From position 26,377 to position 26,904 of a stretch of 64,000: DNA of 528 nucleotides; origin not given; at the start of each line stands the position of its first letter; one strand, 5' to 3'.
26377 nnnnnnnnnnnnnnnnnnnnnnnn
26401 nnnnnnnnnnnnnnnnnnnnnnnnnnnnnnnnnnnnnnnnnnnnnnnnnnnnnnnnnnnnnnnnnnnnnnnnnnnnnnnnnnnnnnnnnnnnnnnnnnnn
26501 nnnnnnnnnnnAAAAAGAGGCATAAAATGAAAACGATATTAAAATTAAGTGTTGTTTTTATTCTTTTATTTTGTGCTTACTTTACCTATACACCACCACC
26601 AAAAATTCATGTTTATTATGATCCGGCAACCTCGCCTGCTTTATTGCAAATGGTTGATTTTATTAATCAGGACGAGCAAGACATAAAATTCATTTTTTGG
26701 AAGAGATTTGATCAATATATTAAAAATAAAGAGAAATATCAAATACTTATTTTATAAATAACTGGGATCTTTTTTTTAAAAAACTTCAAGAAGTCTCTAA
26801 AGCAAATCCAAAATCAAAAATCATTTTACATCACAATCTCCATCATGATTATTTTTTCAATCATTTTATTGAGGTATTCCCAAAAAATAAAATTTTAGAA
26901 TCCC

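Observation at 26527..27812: Second GT80-like paralog split by a single frameshift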

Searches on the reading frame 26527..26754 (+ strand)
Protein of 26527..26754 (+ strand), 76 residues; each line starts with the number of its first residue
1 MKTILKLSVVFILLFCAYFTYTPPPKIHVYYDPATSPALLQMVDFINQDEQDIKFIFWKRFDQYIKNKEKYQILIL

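Call 5: search_protein_families(library=pfam, proteins=[window:26527-26754:+], max_evalue=1)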
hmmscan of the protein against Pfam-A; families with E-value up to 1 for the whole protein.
window:26527-26754:+ (76 aa): 2 families
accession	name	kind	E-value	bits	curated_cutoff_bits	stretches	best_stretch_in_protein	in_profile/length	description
PF11477.14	PM0188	-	0.0096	15.4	25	1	27-62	1-38/390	Sialyltransferase PMO188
PF14641.11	HTH_44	-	0.018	15.9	35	1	33-70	34-71/117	Helix-turn-helix DNA-binding domain of SPT6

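Call 23: find_encoding_contigs(protein=window:26527-26754:+, flank=6000, max_places=10)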
Protein window:26527-26754:+ (76 aa): no gene with exactly this product is on record in the collection.
